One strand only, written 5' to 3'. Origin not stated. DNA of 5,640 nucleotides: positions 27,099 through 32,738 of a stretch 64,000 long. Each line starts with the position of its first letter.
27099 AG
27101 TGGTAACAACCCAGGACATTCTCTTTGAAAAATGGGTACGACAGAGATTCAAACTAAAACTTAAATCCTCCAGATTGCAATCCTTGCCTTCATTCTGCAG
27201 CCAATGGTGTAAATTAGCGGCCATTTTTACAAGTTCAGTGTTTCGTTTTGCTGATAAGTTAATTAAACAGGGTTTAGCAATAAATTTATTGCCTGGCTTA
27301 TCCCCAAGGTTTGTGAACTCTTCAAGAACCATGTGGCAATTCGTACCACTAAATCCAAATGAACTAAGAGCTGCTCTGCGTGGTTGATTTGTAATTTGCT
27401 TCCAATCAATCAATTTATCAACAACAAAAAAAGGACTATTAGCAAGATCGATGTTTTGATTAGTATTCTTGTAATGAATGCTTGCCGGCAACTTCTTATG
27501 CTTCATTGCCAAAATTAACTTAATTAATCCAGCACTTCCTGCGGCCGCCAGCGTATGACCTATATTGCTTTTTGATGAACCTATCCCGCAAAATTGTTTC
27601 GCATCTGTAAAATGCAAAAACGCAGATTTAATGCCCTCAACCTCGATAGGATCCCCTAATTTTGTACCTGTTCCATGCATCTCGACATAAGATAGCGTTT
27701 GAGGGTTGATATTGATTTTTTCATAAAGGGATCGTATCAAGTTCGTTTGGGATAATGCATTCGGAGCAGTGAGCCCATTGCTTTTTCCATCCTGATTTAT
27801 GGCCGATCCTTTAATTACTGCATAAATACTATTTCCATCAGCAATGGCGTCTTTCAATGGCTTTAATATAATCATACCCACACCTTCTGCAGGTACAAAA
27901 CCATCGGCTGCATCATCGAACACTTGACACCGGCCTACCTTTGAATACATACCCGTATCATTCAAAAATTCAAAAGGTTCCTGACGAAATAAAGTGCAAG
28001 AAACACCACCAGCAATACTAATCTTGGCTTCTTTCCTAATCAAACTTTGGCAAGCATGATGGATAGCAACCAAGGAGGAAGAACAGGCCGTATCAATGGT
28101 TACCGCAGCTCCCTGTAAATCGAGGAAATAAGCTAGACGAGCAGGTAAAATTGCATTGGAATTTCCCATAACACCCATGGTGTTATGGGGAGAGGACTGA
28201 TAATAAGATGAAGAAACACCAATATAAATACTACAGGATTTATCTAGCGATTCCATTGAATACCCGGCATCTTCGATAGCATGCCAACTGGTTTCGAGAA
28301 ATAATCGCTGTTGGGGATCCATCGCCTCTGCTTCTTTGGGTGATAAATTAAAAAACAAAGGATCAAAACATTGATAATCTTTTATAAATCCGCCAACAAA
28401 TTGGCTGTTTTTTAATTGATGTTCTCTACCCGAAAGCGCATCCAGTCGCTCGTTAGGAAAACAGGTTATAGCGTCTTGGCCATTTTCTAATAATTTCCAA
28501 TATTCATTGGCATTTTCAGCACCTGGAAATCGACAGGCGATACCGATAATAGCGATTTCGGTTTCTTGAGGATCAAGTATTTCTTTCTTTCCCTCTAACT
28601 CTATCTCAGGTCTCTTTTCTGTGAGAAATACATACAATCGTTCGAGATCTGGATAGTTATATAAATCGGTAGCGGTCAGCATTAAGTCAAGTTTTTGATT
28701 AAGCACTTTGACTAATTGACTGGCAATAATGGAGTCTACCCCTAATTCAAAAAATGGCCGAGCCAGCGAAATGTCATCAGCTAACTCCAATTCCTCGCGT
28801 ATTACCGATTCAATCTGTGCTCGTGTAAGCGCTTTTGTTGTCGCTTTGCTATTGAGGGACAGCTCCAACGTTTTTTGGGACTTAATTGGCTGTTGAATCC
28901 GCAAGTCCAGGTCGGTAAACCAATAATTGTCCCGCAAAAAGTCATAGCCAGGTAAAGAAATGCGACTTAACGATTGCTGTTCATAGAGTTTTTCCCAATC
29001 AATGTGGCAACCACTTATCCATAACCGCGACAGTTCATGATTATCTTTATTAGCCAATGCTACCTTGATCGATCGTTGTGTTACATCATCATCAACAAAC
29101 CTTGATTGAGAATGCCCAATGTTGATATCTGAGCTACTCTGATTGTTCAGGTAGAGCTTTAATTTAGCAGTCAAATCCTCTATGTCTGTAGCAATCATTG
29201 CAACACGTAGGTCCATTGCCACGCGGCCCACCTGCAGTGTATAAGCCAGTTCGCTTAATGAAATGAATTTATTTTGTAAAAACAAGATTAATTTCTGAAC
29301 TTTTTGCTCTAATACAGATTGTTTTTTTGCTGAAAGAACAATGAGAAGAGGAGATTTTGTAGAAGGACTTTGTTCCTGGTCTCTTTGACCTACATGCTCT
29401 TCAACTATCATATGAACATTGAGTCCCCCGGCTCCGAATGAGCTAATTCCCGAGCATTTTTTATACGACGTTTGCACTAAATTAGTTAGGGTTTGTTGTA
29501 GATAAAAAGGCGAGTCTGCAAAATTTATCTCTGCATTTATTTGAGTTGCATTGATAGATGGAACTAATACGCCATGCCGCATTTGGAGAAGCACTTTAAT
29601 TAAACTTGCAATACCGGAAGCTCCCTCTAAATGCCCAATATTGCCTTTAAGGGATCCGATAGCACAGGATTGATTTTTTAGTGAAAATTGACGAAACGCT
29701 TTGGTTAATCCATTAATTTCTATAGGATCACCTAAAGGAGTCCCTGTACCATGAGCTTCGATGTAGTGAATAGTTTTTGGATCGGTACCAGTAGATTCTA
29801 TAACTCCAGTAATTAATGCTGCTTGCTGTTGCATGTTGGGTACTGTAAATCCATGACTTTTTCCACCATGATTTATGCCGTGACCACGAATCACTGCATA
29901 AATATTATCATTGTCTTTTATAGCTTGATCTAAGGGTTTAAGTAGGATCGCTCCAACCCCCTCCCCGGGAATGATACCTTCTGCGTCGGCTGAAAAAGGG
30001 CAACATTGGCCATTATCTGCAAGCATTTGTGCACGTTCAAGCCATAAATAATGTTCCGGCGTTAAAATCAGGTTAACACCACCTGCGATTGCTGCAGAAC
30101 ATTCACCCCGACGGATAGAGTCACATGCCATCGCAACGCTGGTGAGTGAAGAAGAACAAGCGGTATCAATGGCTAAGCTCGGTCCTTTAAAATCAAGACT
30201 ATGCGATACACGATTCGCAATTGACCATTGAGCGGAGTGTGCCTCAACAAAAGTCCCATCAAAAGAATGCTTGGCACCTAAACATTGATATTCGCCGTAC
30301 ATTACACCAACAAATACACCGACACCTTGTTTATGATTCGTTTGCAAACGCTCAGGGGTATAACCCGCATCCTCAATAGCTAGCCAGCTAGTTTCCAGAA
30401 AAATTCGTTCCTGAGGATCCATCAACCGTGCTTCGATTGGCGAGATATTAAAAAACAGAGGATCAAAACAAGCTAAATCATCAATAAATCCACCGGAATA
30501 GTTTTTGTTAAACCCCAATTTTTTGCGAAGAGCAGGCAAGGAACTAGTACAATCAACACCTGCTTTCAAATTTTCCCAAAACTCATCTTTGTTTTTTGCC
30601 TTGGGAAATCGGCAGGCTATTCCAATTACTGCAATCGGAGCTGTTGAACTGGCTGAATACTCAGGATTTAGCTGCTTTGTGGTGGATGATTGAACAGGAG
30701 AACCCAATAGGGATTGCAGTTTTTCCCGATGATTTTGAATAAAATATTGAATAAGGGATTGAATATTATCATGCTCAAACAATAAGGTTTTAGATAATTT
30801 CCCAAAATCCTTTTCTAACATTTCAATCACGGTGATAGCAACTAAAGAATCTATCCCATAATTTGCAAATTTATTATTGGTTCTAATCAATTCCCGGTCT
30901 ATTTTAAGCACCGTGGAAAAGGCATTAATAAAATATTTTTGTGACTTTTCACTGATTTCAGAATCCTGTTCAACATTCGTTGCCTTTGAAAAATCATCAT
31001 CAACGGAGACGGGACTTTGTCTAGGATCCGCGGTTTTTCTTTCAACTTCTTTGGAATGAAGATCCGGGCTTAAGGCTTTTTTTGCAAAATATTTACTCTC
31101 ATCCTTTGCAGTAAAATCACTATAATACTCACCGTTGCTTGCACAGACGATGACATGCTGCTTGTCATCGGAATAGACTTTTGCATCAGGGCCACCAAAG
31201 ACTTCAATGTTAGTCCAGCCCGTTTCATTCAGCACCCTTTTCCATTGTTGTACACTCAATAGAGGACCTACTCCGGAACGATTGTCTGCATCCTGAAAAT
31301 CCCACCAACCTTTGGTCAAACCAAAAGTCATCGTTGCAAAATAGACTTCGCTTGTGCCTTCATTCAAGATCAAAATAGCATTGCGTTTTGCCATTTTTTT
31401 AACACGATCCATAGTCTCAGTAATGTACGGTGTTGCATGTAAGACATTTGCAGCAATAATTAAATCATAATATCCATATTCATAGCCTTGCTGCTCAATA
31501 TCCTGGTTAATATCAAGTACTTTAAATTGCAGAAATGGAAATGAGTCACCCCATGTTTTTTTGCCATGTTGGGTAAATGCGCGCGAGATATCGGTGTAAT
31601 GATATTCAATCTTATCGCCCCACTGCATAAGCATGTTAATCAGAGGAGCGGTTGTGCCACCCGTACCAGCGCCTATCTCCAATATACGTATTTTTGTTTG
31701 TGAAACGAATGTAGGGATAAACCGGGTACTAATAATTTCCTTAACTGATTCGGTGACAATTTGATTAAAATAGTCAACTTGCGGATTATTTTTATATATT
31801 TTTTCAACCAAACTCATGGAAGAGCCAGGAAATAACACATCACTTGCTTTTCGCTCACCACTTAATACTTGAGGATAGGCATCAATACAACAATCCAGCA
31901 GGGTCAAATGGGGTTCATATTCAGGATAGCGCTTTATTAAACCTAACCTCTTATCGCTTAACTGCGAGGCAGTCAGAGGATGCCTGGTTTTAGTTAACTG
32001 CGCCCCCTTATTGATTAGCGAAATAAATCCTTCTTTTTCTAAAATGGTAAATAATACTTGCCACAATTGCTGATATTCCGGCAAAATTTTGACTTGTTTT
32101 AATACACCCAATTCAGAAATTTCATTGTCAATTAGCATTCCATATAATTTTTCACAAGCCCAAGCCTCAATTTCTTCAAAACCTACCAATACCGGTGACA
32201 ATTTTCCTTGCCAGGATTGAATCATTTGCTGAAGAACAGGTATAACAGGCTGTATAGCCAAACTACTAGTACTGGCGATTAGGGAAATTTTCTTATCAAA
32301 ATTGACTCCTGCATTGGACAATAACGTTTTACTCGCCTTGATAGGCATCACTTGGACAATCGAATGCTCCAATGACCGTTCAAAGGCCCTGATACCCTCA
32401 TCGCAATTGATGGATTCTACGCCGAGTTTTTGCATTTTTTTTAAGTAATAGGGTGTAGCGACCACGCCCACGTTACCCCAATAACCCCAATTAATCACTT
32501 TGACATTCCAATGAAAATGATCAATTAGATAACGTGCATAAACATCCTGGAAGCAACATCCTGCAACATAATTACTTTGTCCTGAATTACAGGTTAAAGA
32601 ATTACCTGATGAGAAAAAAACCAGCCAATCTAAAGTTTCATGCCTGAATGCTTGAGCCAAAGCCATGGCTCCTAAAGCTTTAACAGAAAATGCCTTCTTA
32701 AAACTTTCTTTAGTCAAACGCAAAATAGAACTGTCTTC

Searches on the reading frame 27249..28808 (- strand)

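Call 13: search_protein_families(library=pfam, proteins=[window:27249-28808:-], max_evalue=0.0001)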
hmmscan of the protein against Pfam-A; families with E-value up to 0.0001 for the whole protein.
window:27249-28808:- (520 aa): 5 families
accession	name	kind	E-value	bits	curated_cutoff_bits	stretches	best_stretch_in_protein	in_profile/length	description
PF00109.32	ketoacyl-synt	-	2.5e-75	253.8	20.8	1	84-321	3-252/252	Beta-ketoacyl synthase, N-terminal domain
PF02801.28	Ketoacyl-synt_C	-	6.3e-42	142.8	20.8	1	329-446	1-118/119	Beta-ketoacyl synthase, C-terminal domain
PF00550.31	PP-binding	-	4.7e-11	43.2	20.8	1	2-58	6-63/67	Phosphopantetheine attachment site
PF16197.11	KAsynt_C_assoc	-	5.2e-09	36.9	33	1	450-519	2-66/111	Ketoacyl-synthetase C-terminal extension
PF00108.29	Thiolase_N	-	2.6e-05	24.2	26.4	1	232-269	75-112/260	Thiolase, N-terminal domain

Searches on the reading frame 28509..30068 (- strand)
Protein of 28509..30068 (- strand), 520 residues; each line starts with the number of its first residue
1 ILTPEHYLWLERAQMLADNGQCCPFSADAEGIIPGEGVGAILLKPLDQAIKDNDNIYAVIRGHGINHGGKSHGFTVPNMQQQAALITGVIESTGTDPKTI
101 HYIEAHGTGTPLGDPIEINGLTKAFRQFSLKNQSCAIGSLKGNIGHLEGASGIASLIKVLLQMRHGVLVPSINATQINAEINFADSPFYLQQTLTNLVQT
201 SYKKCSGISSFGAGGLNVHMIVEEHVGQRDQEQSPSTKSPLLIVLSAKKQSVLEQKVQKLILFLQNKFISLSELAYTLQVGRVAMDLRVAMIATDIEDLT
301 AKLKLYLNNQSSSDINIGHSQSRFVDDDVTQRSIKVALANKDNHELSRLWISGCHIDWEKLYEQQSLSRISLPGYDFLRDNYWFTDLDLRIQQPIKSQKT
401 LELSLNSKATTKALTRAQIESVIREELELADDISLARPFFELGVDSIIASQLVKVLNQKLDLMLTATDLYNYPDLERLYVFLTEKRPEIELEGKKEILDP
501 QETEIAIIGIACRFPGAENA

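Call 13: search_protein_families(library=pfam, proteins=[window:28509-30068:-], max_evalue=0.0001)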
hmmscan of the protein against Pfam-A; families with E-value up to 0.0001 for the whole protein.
window:28509-30068:- (520 aa): 6 families
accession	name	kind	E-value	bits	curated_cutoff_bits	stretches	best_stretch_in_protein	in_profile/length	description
PF02801.28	Ketoacyl-synt_C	-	1.9e-41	141.3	20.8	1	57-174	1-118/119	Beta-ketoacyl synthase, C-terminal domain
PF22336.2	RhiE-like_linker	-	2.8e-18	66.1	27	1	244-309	1-66/67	RhiE-like, KS-MAT linker domain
PF22621.2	CurL-like_PKS_C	-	1.5e-14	54.1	27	1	242-303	2-64/64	CurL-like, PKS C-terminal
PF00109.32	ketoacyl-synt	-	2.1e-12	47.7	20.8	1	2-49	205-252/252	Beta-ketoacyl synthase, N-terminal domain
PF00550.31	PP-binding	-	8.4e-12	45.6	20.8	1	418-478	2-63/67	Phosphopantetheine attachment site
PF16197.11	KAsynt_C_assoc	-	1.4e-10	42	33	1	178-287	2-106/111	Ketoacyl-synthetase C-terminal extension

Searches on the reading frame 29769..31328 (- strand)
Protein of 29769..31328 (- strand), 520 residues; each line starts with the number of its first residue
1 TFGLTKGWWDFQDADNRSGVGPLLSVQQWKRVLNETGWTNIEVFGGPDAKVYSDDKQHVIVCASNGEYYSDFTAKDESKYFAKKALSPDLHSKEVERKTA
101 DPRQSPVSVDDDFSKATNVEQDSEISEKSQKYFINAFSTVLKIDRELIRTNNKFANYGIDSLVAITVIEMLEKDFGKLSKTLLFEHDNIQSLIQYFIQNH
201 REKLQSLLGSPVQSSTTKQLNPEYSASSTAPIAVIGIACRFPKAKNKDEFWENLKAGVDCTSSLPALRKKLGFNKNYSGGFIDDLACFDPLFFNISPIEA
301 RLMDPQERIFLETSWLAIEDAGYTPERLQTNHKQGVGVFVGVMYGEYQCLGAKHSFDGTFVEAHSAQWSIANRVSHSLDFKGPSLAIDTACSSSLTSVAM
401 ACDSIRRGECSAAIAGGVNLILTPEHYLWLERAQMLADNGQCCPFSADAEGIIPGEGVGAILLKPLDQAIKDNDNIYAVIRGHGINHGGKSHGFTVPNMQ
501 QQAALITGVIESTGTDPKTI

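Call 13: search_protein_families(library=pfam, proteins=[window:29769-31328:-], max_evalue=0.0001)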
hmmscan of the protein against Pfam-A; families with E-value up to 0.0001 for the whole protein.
window:29769-31328:- (520 aa): 5 families
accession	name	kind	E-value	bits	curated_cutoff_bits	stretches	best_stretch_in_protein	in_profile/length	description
PF00109.32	ketoacyl-synt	-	4.5e-79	266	20.8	1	230-469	2-252/252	Beta-ketoacyl synthase, N-terminal domain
PF00550.31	PP-binding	-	4.3e-12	46.6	20.8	1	133-195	3-66/67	Phosphopantetheine attachment site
PF23297.2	ACP_SdgA_C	-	2.1e-08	34.6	27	1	123-203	5-86/95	Highly reducing polyketide synthase sdgA, C-terminal ACP domain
PF00108.29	Thiolase_N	-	4.5e-07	29.9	26.4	1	359-419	52-113/260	Thiolase, N-terminal domain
PF02801.28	Ketoacyl-synt_C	-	1.4e-05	25.5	20.8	1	477-520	1-45/119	Beta-ketoacyl synthase, C-terminal domain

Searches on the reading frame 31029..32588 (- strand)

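Call 13: search_protein_families(library=pfam, proteins=[window:31029-32588:-], max_evalue=0.0001)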
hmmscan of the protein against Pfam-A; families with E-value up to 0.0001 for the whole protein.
window:31029-32588:- (520 aa): 5 families
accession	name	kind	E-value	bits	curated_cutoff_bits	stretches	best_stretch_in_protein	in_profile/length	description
PF08242.18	Methyltransf_12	-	2.4e-14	54.3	30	1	303-406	1-98/98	Methyltransferase domain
PF13489.12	Methyltransf_23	-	2.1e-11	44.3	27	1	296-462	20-163/164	Methyltransferase domain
PF13847.12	Methyltransf_31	-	8.1e-08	32.5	27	1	299-412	4-113/145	Methyltransferase domain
PF13649.12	Methyltransf_25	-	3.3e-06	28.1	27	1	302-401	1-94/97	Methyltransferase domain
PF08241.18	Methyltransf_11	-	1e-05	26.5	21.2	1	303-407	1-94/95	Methyltransferase domain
